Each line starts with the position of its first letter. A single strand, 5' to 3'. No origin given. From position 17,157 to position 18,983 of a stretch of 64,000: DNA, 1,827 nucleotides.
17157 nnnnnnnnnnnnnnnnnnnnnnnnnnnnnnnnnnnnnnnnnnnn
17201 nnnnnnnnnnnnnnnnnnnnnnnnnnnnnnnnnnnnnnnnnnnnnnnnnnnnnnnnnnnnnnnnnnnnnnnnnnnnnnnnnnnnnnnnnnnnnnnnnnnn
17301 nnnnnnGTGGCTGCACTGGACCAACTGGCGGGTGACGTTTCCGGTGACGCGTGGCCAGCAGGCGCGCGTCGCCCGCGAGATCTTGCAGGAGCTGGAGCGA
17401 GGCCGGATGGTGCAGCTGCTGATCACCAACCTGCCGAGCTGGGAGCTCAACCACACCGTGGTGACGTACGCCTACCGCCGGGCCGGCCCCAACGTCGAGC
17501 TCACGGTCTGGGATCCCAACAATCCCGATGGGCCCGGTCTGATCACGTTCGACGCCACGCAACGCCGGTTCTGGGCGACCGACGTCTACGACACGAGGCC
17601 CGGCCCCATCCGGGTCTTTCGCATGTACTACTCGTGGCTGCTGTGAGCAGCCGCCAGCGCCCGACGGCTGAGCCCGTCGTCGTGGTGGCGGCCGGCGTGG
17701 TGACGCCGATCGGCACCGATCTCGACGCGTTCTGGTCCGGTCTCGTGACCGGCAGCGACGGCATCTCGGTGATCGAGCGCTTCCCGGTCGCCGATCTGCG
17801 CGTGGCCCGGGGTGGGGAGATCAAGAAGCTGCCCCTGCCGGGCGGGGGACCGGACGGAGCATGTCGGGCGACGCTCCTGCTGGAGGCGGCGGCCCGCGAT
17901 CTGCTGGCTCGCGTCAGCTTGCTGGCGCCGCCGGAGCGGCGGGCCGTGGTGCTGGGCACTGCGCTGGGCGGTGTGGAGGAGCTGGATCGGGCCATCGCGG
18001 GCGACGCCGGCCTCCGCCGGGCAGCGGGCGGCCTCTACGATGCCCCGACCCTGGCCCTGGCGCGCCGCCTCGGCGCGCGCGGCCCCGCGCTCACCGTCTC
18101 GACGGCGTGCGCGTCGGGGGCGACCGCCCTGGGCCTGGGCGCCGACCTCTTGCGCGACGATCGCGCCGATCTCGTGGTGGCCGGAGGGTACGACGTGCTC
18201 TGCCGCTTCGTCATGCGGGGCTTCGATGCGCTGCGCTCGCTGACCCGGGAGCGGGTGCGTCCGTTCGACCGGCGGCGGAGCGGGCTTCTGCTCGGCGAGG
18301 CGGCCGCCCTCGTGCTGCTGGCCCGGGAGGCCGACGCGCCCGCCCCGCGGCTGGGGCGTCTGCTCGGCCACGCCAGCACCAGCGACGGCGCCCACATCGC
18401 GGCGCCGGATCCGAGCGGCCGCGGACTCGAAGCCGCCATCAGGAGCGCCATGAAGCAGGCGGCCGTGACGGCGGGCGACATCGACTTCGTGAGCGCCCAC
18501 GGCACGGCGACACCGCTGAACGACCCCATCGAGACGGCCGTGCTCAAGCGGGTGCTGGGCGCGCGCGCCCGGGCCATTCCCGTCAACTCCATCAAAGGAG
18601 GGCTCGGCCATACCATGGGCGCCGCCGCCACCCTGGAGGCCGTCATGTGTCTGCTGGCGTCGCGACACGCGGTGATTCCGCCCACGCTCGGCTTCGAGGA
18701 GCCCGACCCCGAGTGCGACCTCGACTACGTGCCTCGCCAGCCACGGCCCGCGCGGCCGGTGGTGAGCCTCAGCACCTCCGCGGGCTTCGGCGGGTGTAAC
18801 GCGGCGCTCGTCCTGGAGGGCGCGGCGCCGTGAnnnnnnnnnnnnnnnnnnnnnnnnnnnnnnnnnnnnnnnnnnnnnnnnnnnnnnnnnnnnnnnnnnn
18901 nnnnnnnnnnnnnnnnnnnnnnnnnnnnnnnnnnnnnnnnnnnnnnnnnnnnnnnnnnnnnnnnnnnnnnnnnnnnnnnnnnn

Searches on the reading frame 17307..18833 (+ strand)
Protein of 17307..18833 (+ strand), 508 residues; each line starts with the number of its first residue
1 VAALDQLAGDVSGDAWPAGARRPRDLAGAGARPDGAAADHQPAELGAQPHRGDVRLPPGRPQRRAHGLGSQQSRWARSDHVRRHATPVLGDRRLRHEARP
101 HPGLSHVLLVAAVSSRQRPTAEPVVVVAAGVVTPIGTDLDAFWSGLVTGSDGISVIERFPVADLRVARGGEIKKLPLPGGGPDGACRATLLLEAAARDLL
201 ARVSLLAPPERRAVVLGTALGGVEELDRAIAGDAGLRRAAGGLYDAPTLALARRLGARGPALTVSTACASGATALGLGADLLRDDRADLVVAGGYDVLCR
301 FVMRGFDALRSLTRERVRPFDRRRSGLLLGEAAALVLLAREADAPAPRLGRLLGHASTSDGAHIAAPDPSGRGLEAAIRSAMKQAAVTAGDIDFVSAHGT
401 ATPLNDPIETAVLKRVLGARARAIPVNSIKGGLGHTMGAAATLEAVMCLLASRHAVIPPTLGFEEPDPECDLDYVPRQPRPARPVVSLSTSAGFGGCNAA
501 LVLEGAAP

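Call 11: search_protein_families(library=pfam, proteins=[window:17307-18833:+], max_evalue=0.001)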
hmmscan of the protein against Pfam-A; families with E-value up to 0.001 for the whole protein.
window:17307-18833:+ (508 aa): 3 families
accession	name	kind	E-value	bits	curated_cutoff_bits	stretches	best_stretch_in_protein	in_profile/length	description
PF02801.28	Ketoacyl-synt_C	-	1.2e-32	112.9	20.8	1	350-463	2-118/119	Beta-ketoacyl synthase, C-terminal domain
PF00109.32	ketoacyl-synt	-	4.1e-29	102.4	20.8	1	122-344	2-252/252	Beta-ketoacyl synthase, N-terminal domain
PF00108.29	Thiolase_N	-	9.1e-05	22.4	26.4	1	246-298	63-115/260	Thiolase, N-terminal domain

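Call 25: search_protein_families(library=ncbifam, proteins=[window:17307-18833:+], max_evalue=0.001)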
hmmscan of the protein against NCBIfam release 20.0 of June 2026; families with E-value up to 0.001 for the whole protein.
window:17307-18833:+ (508 aa): 26 families (the best 25 are shown)
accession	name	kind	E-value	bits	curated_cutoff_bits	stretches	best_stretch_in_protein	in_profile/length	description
TIGR03150.1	fabF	equivalog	5.1e-79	265.8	493.75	1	124-503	3-406/407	beta-ketoacyl-ACP synthase II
NF006618.0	PRK09185.1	subfamily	1.3e-78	264.7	407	1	122-504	3-391/394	beta-ketoacyl-ACP synthase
NF005589.0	PRK07314.1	subfamily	3.1e-78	263.4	387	1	123-504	5-410/413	beta-ketoacyl-ACP synthase II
NF058662.1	cispenta_AmcF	equivalog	6.3e-70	236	325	1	124-504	2-368/369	cispentacin biosynthesis acyltransferase subunit AmcF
NF004970.0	PRK06333.1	subfamily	8.4e-66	222.6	525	2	209-503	107-419/424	beta-ketoacyl-ACP synthase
NF005076.0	PRK06501.1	equivalog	2.7e-63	214.3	629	2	250-504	157-421/425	beta-ketoacyl-ACP synthase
NF004618.0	PRK05952.1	equivalog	1.9e-55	188.3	455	1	124-505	4-382/384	beta-ketoacyl-ACP synthase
NF006274.0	PRK08439.1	equivalog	6.6e-55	186.5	621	1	124-503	4-403/406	beta-ketoacyl-ACP synthase II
NF005916.1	PRK07910.1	equivalog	5.9e-54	183.6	560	1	122-503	12-415/418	KasA/KasB family beta-ketoacyl-ACP synthase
NF006434.0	PRK08722.1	equivalog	1.6e-45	155.7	759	1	255-503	151-411/414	beta-ketoacyl-ACP synthase II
NF006587.0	PRK09116.1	equivalog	8.3e-44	150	470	1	256-504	152-405/408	beta-ketoacyl-ACP synthase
NF005490.0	PRK07103.1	equivalog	3.8e-43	148.1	445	1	252-504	153-411/414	polyketide beta-ketoacyl:acyl carrier protein synthase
NF045894.1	PKS_plus_SDR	equivalog_domain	9.8e-36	122.8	1740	1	252-506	157-427/1515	type I polyketide synthase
NF005935.0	PRK07967.1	equivalog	1.3e-33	116.5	630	1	251-504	145-402/406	beta-ketoacyl-ACP synthase I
NF041183.1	Pks2_ls1_myc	equivalog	2.5e-31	107.5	2400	1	252-465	157-374/2086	sulfolipid-1 biosynthesis phthioceranic/hydroxyphthioceranic acid synthase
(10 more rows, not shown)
